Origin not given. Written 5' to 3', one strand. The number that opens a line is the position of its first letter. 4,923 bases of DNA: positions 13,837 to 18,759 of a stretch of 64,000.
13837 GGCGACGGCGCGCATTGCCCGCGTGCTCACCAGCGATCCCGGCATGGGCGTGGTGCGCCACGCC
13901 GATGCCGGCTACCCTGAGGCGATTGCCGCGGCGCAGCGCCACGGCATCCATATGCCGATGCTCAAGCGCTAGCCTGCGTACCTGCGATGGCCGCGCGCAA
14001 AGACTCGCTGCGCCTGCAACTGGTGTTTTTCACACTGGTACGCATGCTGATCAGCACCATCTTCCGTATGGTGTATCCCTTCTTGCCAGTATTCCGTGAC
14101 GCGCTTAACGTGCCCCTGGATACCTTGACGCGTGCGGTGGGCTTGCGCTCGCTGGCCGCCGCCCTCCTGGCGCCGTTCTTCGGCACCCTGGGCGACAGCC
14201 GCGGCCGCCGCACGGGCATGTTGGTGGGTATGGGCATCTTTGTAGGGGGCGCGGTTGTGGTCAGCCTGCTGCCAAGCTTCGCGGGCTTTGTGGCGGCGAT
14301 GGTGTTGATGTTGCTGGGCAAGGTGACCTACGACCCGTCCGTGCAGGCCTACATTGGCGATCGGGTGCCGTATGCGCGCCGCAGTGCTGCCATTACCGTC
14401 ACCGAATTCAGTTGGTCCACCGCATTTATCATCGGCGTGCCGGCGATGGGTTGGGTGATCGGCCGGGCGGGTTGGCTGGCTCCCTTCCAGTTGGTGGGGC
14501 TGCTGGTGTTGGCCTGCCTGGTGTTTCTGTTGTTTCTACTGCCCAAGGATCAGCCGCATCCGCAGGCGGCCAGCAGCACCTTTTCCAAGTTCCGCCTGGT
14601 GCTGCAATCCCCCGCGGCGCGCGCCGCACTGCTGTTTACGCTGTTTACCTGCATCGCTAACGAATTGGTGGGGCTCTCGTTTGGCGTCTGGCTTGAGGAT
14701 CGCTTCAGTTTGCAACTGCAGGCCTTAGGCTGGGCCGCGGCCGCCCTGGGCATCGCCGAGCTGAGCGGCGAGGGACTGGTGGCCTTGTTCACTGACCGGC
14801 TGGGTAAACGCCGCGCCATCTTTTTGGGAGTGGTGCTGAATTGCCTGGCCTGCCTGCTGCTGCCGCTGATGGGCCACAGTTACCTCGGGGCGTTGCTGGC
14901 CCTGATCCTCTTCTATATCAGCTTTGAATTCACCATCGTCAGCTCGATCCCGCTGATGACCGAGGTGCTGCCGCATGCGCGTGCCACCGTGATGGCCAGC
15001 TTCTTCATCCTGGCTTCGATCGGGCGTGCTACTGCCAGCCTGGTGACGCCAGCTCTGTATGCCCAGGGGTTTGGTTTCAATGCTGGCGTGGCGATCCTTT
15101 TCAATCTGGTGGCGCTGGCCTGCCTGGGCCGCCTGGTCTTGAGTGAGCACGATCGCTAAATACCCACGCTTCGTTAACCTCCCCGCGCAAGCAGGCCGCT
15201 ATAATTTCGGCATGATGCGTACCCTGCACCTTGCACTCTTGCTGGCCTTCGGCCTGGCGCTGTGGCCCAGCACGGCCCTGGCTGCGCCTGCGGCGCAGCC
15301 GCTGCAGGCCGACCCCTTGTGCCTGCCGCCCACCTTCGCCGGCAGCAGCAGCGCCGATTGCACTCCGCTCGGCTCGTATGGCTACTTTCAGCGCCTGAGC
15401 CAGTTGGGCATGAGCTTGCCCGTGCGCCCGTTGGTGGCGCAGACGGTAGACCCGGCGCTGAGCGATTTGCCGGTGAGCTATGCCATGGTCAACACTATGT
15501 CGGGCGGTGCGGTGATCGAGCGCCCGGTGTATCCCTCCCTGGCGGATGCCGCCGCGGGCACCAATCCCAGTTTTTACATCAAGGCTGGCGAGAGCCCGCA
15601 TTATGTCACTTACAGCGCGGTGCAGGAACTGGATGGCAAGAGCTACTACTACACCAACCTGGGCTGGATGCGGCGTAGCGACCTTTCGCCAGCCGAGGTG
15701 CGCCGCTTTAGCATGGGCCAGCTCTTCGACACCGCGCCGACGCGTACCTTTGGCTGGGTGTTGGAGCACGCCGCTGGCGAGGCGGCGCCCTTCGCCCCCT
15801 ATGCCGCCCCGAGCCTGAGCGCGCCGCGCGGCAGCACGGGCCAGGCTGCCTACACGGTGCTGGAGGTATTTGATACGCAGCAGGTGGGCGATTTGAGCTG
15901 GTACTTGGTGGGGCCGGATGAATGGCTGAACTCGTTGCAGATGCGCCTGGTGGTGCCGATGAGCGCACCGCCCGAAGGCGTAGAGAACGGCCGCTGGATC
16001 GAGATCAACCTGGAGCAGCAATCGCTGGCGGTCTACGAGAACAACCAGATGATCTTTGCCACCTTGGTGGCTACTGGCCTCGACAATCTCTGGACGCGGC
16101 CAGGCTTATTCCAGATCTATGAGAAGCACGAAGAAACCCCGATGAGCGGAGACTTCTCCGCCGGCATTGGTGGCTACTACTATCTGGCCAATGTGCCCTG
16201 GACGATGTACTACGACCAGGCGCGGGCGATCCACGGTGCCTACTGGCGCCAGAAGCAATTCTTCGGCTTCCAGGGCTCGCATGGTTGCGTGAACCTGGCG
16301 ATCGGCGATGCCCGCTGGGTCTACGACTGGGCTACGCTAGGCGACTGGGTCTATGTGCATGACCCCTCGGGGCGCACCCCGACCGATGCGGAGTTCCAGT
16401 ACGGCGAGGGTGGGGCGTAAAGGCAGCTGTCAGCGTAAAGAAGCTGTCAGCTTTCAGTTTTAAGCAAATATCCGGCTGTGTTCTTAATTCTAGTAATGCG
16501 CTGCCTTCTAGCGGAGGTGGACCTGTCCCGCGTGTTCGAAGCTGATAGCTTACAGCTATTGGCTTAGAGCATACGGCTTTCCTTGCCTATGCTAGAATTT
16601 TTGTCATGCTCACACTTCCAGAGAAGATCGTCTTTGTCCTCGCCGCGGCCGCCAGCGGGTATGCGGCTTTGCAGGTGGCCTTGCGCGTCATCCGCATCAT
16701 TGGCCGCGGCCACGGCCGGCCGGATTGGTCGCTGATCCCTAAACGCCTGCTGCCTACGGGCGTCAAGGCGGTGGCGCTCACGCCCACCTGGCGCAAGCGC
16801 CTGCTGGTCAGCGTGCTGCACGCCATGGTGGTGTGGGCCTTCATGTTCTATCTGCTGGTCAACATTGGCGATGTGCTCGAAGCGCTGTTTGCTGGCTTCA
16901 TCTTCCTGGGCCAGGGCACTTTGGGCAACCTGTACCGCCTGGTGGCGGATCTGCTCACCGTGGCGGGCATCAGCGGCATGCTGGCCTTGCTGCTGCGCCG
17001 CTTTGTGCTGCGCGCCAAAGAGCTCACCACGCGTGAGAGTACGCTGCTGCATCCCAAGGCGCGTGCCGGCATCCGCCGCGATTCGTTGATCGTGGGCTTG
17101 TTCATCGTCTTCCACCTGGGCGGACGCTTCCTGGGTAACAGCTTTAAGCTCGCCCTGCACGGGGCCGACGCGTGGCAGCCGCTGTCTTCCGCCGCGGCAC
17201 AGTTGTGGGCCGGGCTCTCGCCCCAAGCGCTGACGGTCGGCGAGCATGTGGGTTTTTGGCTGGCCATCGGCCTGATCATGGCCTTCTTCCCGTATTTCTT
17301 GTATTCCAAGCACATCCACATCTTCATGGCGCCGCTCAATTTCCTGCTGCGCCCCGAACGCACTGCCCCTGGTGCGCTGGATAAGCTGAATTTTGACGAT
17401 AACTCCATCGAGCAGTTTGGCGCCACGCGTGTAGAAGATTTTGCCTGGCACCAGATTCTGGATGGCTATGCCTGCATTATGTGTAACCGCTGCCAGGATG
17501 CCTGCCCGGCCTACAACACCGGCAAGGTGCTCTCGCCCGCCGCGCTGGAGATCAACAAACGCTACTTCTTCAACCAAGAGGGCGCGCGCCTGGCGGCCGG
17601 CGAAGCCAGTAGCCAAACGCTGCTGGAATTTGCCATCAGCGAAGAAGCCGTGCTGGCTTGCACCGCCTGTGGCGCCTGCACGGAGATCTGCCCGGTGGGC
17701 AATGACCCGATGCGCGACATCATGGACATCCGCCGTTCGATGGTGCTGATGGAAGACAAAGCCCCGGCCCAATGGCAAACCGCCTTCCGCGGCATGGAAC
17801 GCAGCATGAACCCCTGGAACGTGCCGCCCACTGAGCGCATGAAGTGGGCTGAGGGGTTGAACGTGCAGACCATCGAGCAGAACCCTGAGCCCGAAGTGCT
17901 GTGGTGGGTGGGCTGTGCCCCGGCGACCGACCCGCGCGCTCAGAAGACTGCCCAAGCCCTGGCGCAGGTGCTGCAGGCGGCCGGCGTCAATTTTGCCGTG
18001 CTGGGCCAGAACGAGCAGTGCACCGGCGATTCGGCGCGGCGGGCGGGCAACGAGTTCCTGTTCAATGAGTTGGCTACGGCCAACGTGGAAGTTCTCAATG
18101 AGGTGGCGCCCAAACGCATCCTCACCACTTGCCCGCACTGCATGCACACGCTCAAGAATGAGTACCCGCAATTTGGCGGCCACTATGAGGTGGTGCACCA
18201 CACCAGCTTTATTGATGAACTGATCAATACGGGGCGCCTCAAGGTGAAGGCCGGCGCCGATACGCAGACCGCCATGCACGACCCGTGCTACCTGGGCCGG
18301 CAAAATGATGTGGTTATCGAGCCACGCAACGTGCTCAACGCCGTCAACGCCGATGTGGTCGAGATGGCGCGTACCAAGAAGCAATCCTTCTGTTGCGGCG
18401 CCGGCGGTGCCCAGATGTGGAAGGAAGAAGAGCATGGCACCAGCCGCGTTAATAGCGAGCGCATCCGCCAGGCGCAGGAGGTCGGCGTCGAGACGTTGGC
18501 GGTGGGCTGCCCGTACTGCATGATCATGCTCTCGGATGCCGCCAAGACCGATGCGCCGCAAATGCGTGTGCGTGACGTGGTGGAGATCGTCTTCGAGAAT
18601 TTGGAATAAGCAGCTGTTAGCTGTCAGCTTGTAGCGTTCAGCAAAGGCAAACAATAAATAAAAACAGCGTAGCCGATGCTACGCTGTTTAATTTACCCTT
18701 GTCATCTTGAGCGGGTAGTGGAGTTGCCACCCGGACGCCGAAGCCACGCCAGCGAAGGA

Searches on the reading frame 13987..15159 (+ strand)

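Call 37: search_protein_families(library=pfam, proteins=[window:13987-15159:+], max_evalue=0.00001)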
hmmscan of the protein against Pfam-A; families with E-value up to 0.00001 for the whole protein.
window:13987-15159:+ (390 aa): 1 family
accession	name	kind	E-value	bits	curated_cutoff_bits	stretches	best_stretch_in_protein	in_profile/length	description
PF07690.21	MFS_1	-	1.6e-43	149.4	33.4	2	17-350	3-346/347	Major Facilitator Superfamily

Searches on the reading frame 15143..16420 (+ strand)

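Call 37: search_protein_families(library=pfam, proteins=[window:15143-16420:+], max_evalue=0.00001)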
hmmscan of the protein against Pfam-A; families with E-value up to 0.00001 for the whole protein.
window:15143-16420:+ (425 aa): 1 family
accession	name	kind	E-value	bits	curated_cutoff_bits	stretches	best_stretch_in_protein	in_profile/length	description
PF03734.19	YkuD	-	4.1e-21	76.5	23.4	1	284-405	2-146/146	L,D-transpeptidase catalytic domain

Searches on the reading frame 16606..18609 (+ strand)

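Call 37: search_protein_families(library=pfam, proteins=[window:16606-18609:+], max_evalue=0.00001)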
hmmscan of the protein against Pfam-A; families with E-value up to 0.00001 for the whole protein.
window:16606-18609:+ (667 aa): 4 families
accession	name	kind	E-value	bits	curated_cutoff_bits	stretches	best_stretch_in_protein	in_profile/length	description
PF02754.22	CCG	-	2.1e-30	105.1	20.6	2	556-642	2-84/85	Cysteine-rich domain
PF13183.11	Fer4_8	-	9.2e-10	39.4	27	1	289-365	4-67/68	4Fe-4S dicluster domain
PF13237.11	Fer4_10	-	1.4e-07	31.8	25.5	1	285-363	4-53/53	4Fe-4S dicluster domain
PF13187.11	Fer4_9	-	1.1e-06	29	27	1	289-365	1-50/52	4Fe-4S dicluster domain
